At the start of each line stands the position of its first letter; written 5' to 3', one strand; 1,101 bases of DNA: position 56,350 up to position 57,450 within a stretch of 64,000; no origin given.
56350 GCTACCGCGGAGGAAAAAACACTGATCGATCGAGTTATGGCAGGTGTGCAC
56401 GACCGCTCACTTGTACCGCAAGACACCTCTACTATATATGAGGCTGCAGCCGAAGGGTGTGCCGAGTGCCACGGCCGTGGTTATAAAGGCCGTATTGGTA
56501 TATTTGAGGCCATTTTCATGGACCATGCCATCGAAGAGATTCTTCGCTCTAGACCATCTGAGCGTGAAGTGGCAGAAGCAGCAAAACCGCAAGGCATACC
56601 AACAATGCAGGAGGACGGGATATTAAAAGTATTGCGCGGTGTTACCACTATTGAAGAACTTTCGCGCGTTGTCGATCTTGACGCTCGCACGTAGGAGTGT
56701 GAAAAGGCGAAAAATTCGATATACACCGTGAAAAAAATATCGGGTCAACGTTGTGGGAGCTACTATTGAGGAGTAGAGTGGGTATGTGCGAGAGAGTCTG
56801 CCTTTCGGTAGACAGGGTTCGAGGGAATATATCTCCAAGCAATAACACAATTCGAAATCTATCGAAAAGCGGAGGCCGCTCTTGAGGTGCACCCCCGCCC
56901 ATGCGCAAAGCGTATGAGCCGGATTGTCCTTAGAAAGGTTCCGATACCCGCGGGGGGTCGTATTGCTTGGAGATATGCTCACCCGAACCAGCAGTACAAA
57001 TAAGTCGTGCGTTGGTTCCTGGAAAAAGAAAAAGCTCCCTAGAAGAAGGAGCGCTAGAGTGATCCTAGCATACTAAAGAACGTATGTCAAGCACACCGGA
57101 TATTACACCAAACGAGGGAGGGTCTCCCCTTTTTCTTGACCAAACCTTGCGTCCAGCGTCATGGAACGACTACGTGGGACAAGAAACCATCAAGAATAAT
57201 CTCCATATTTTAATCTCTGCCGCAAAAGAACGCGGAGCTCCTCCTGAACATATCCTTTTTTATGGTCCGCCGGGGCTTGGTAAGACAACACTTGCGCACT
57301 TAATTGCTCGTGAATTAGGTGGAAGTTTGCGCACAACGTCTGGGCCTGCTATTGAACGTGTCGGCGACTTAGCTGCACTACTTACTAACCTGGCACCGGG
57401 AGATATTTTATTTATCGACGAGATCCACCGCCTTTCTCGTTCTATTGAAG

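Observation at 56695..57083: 390-nt non-coding region upstream of ruvB with long-range imperfect inverted repeats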

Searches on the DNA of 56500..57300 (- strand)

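Call 4: search_rna_families(source=window, start=56500, end=57300, threshold=evalue, max_evalue=10, show_alignments=4)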
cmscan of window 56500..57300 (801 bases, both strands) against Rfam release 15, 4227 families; matches with E-value up to 10: 1.
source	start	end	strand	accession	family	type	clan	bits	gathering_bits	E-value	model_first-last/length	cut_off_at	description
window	57244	57300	-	RF01905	HOTAIR_2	Gene; lncRNA;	-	13.1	60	2.2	20-69/69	5'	HOTAIR conserved region 2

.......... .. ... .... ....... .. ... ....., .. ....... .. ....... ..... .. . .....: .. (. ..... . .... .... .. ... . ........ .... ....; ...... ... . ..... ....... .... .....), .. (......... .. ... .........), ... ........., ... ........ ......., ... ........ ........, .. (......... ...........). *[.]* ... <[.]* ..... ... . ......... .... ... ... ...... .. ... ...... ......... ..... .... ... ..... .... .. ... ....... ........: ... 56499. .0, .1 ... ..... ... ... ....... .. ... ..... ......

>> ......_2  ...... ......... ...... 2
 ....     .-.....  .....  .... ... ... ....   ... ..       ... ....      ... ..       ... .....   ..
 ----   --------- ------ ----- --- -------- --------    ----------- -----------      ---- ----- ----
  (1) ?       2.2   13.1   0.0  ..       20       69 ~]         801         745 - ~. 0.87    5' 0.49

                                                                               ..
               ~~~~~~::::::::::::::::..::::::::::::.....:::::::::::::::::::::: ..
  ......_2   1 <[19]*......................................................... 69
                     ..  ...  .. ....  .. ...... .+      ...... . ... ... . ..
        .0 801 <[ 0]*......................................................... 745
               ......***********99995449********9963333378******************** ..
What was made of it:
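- On Any Rfam 15 family (4227 models): At E<=10 on 56500-57300 the only hit is a 13-bit HOTAIR match inside ruvB (call 4).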

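Call 38: build_rna_model(alignment_id=A2, structure=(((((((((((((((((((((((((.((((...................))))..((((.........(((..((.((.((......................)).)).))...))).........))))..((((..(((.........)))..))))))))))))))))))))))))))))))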
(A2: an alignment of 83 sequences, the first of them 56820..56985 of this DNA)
Model R1 built from alignment A2 (83 sequences, 184 columns); structure: as given.
model positions 163; base pairs 49; branch points 2; effective number of sequences 5.36; information 0.59 bits per position. Calibrated on 0.2 Mb of random sequence (short: E-values are rough).
structure used (alignment columns):
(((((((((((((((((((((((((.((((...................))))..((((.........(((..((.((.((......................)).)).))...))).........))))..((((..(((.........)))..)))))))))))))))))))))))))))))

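Call 39: search_with_rna_model(model_id=R1, sources=[window, L002, L003, L004, L005, L006, L007, L008, L009, L010, L011, L012, L013, L014, L015, L016, L017, L018, L019, L020, L021, L022, L023, L024, L025, L026, L027, L028, L029, L030, L031, L032, L033, L034, L035, L036, L037, L038, L039, L040, L041, L042, L043, L044, L045, L046, L047, L048, L049, L050, L051, L052, L053, L054, L055, L056, L057, L058, L059, L060, L061, L062, L063, L064, L065, L066, L067, L068, L069, L070, L071, L072, L073, L074, L075, L076, L077, L078, L079, L080, L081], max_evalue=1, show_alignments=3)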
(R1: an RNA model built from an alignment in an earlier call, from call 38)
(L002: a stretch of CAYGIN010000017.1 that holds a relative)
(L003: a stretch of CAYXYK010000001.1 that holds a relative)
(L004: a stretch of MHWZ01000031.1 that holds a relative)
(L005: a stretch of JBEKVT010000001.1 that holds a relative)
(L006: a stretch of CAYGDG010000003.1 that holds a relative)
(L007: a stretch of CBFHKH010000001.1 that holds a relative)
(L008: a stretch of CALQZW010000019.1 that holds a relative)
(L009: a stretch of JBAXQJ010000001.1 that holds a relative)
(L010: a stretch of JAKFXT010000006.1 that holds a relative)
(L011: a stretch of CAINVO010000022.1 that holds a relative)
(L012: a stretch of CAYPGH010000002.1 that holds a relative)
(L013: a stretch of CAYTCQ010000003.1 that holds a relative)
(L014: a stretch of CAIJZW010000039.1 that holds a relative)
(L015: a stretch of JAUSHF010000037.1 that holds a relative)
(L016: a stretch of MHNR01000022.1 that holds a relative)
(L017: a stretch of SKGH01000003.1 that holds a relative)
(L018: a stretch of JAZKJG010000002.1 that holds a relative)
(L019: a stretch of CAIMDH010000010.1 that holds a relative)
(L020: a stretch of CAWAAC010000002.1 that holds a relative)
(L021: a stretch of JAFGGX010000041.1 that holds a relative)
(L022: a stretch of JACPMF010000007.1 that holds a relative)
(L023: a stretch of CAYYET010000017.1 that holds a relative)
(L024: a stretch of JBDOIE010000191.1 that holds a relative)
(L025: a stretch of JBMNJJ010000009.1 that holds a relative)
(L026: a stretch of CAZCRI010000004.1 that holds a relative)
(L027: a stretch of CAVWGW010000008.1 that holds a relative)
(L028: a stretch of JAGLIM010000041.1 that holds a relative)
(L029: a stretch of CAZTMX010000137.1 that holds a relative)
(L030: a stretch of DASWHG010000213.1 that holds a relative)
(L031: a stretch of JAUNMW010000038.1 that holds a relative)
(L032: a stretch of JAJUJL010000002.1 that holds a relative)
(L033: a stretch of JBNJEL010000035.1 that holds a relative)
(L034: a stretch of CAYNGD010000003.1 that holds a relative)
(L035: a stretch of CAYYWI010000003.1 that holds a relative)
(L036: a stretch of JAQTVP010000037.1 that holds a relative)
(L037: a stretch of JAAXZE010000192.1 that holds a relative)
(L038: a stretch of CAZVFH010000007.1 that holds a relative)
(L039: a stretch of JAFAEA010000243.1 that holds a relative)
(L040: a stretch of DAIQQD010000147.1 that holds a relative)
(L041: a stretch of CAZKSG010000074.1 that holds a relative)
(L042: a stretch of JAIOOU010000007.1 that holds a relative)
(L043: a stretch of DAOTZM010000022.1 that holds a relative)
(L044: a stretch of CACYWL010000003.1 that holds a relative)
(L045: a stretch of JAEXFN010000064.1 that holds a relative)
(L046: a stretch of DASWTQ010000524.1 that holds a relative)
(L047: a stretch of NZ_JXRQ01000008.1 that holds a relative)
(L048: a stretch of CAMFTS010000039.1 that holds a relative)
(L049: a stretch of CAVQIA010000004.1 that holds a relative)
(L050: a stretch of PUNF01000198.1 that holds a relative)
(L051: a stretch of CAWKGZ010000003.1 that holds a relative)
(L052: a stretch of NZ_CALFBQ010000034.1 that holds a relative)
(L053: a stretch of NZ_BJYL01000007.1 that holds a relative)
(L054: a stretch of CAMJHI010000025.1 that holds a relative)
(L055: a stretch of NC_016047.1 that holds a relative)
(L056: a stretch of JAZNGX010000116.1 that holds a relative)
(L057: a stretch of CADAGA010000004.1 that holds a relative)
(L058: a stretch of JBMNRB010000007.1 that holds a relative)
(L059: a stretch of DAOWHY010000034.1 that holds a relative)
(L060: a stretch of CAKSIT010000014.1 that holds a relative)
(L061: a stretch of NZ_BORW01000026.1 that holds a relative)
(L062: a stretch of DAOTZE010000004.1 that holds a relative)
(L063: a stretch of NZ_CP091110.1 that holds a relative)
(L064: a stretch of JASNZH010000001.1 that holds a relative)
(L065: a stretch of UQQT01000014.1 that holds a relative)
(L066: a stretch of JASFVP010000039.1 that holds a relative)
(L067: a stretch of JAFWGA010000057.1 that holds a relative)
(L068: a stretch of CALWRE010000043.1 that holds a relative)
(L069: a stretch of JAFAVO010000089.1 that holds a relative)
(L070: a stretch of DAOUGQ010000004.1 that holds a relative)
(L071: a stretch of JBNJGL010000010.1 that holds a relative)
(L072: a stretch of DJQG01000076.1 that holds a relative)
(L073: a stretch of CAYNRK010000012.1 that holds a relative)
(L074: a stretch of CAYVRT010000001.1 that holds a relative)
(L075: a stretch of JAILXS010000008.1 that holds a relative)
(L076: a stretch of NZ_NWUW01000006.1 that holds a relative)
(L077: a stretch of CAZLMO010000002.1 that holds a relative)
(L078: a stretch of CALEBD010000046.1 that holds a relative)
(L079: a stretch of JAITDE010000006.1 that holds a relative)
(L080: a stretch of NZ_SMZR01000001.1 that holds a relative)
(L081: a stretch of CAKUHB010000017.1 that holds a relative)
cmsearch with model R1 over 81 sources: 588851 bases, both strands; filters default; matches with E-value up to 1: 45.
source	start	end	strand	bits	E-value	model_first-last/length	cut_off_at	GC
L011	2725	2886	-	132.5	4.8e-35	1-163/163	no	0.37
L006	2643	2797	-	128.6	6.2e-34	1-163/163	no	0.45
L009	2668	2835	-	128.6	6.2e-34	1-163/163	no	0.33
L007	2772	2926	-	126.5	2.5e-33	1-163/163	no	0.36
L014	2638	2793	-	124.7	8.1e-33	1-163/163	no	0.34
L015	2733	2903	-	113.1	1.6e-29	1-163/163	no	0.38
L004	2749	2912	-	108.5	3.2e-28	1-163/163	no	0.47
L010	2628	2794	-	102.8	1.4e-26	1-163/163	no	0.36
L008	964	1131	-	100.9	4.7e-26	1-163/163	no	0.49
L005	2785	2948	-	99.6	1.2e-25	1-163/163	no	0.53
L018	2730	2893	-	99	1.7e-25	1-163/163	no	0.36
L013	1356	1523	-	98.2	2.9e-25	1-163/163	no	0.42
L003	2610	2777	-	74.5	1.6e-18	1-163/163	no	0.44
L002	2827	2970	-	71.4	1.2e-17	1-163/163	no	0.43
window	56819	56986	-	71.3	1.3e-17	1-163/163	no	0.53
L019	922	1061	-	69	6e-17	1-163/163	no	0.47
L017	2646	2783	-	64.2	1.4e-15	1-163/163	no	0.43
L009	2668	2835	+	59.3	3.6e-14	1-163/163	no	0.33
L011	2725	2886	+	57.6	1.1e-13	1-163/163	no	0.37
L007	2772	2926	+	50.8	9.5e-12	1-163/163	no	0.36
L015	2733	2903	+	49.5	2.1e-11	1-163/163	no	0.38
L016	2695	2875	-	49.3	2.5e-11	1-163/163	no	0.52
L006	2643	2797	+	47.5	7.9e-11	1-163/163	no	0.45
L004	2749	2912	+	47.1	1e-10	1-163/163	no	0.47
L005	2785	2948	+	45.8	2.5e-10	1-163/163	no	0.53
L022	2748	2915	-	44.3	6.7e-10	1-163/163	no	0.55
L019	922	1061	+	44.1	7.6e-10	1-163/163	no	0.47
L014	2638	2793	+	43.5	1.1e-09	1-163/163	no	0.34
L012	2704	2830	-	42.5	2.1e-09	1-163/163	no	0.52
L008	964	1131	+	42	3e-09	1-163/163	no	0.49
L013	1356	1523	+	41.7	3.5e-09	1-163/163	no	0.42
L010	2628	2794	+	37.5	5.6e-08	1-163/163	no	0.36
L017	2646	2783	+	36.8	8.8e-08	1-163/163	no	0.43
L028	2547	2702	-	35.9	1.6e-07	1-163/163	no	0.42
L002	2827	2970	+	33.2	9.6e-07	1-163/163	no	0.43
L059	2666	2821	-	31.5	2.8e-06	1-163/163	no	0.42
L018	2730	2893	+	28.7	1.8e-05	1-163/163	no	0.36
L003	2610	2777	+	27.4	4.4e-05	1-163/163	no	0.44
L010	5306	5350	+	20.8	0.0032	1-163/163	no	0.31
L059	5188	5225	+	19.8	0.0065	1-163/163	no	0.29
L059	5188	5225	-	19.7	0.0067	1-163/163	no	0.29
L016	2695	2875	+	19.5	0.0076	1-163/163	no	0.52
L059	1440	1556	-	18.3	0.017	1-163/163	no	0.35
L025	4513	4545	+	12.3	0.88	1-163/163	no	0.24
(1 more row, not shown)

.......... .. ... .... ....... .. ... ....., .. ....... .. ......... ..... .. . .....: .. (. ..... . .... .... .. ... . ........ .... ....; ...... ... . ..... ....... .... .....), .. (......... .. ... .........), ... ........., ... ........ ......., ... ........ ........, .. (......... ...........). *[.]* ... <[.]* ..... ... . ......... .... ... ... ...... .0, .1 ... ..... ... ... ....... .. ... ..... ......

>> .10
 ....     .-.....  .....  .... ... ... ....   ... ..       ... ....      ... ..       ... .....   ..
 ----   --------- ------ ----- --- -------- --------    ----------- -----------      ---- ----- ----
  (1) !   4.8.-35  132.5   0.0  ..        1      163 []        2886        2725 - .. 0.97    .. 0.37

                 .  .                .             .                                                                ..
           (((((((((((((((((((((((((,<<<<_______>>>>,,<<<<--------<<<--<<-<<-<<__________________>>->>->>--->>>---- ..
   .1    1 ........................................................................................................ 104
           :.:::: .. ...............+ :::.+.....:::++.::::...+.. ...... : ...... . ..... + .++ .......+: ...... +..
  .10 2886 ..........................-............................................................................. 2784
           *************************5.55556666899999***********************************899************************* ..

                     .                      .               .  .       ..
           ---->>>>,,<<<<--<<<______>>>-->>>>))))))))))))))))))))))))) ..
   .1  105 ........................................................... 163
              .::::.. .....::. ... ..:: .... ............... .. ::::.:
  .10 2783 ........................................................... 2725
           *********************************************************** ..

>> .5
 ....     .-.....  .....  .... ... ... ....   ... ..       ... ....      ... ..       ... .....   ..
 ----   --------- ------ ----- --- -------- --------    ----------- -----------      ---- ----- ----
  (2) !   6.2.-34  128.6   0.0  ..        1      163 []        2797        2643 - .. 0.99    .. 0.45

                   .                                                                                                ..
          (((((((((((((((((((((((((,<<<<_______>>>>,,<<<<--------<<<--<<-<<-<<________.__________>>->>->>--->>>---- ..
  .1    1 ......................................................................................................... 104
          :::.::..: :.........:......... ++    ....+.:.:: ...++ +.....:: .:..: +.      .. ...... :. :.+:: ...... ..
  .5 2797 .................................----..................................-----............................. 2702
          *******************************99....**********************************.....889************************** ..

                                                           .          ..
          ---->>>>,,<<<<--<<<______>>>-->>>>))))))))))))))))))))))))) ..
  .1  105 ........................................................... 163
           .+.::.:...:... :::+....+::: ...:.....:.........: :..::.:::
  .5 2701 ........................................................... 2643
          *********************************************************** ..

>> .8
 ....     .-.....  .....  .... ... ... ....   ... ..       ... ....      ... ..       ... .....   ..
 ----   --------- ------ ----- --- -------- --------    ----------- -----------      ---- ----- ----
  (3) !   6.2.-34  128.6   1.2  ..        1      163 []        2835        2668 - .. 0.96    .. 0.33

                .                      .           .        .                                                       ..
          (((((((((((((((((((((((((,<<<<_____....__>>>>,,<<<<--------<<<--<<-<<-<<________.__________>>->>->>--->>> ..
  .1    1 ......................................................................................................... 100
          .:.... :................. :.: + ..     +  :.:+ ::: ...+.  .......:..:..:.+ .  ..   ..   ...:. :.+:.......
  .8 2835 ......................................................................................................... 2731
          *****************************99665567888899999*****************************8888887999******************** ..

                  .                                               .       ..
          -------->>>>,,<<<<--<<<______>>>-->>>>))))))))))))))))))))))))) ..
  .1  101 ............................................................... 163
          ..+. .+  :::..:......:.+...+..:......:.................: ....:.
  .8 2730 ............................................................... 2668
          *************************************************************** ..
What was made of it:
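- The model scores the minus strand far above the plus strand everywhere (call 39).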
